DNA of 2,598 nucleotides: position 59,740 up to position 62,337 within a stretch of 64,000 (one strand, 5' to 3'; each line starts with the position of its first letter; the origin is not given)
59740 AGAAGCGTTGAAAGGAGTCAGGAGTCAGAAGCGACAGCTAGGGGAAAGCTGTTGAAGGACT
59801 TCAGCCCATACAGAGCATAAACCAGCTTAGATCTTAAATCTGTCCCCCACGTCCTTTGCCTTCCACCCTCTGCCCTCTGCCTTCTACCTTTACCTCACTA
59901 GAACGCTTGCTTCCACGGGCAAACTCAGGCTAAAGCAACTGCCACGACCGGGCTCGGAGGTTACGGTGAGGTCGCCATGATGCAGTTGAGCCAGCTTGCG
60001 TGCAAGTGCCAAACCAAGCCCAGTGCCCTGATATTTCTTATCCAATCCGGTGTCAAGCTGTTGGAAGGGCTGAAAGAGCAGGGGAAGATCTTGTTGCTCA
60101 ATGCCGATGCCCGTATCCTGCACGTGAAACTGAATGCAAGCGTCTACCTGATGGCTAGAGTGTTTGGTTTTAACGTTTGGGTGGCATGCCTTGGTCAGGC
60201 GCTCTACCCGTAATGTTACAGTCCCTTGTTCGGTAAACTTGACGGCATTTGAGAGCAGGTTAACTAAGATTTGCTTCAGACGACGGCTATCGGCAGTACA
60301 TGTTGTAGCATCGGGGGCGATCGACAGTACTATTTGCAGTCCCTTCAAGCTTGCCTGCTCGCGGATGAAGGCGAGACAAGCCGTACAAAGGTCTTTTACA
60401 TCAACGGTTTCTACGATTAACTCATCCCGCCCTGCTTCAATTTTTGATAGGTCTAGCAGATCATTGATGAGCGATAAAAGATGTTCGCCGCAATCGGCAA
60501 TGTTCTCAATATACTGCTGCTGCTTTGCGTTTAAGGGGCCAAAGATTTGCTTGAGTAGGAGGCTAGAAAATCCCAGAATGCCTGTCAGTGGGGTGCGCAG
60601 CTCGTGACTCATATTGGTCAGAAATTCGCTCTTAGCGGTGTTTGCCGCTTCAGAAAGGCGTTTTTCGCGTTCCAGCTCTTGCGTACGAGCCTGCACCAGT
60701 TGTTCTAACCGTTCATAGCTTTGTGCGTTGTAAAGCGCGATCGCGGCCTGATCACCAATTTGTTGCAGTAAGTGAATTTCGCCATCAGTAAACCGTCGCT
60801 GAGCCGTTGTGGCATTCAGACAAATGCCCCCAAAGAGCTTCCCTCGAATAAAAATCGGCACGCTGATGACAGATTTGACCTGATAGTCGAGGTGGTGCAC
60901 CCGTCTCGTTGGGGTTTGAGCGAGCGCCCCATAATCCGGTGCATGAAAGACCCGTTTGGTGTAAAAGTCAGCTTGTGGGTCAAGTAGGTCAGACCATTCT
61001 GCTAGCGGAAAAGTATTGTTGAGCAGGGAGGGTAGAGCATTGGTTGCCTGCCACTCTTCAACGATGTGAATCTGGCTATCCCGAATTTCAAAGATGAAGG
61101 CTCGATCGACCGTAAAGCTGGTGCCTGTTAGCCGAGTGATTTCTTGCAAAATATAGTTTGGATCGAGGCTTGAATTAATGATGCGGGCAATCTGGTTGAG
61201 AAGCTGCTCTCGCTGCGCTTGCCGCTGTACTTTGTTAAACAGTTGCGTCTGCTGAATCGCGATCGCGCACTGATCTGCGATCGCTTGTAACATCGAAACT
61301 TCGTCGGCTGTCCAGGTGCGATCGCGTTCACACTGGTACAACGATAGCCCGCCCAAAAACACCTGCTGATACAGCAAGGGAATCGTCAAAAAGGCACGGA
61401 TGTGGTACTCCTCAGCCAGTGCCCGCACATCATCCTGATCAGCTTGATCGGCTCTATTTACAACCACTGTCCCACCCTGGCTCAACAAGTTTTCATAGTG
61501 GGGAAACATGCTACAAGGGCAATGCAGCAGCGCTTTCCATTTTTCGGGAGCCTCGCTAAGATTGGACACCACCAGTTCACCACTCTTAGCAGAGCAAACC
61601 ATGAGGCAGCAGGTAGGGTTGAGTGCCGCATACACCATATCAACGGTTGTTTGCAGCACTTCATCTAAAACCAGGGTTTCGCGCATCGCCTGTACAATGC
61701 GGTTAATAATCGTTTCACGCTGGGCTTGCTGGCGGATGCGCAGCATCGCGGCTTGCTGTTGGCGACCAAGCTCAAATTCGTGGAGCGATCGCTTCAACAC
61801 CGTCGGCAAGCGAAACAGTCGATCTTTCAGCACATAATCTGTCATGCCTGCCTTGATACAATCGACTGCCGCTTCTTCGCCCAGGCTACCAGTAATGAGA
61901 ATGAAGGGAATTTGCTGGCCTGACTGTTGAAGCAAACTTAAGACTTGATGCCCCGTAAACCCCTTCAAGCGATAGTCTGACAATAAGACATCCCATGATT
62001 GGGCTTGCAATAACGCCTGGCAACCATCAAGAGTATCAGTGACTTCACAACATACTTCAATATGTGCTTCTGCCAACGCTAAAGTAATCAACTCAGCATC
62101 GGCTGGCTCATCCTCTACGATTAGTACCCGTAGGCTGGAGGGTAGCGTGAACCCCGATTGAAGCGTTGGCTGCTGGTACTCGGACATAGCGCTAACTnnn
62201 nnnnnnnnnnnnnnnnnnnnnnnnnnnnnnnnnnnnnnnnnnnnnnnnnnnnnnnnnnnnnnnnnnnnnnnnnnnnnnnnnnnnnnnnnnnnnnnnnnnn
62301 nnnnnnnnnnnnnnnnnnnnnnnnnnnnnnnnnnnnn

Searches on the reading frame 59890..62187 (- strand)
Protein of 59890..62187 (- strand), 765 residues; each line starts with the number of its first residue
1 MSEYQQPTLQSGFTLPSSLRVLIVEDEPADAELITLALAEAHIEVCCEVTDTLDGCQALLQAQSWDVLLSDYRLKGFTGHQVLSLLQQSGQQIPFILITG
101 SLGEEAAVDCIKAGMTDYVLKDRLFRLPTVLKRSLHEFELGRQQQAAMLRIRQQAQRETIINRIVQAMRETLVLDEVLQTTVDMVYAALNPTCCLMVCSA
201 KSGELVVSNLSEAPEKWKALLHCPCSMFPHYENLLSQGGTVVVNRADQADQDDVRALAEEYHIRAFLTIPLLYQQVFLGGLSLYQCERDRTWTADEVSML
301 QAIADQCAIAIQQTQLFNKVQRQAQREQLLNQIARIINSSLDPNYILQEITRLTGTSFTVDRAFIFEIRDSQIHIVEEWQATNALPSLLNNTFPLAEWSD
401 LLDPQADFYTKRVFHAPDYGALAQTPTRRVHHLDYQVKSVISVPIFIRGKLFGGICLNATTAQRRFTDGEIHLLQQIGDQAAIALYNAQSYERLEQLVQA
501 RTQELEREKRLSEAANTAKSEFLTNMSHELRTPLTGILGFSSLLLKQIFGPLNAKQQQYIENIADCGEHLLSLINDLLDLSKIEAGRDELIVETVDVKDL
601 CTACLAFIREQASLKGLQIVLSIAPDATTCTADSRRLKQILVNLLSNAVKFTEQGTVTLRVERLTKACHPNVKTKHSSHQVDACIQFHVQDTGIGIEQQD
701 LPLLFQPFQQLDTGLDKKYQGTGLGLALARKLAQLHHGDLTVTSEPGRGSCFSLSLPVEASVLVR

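Call 93: search_protein_families(library=pfam, proteins=[window:59890-62187:-], max_evalue=0.00001)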
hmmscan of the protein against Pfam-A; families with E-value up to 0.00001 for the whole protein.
window:59890-62187:- (765 aa): 6 families
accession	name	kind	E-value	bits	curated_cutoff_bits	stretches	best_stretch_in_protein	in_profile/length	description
PF01590.32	GAF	-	2.3e-31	109.5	22.4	2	174-311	2-133/133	GAF domain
PF02518.31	HATPase_c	-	1.8e-28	99.6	26.4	1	633-759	2-110/111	Histidine kinase-, DNA gyrase B-, and HSP90-like ATPase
PF00512.31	HisKA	-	9.6e-26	90.1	26.9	1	518-586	1-66/66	His Kinase A (phospho-acceptor) domain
PF13185.12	GAF_2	-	1.4e-18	67.8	28.6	2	416-485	69-135/136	GAF domain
PF00072.30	Response_reg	-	4.2e-17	62.7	30.2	1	21-122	1-100/111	Response regulator receiver domain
PF13492.12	GAF_3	-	2.7e-12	47.7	27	1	174-313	2-129/129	GAF domain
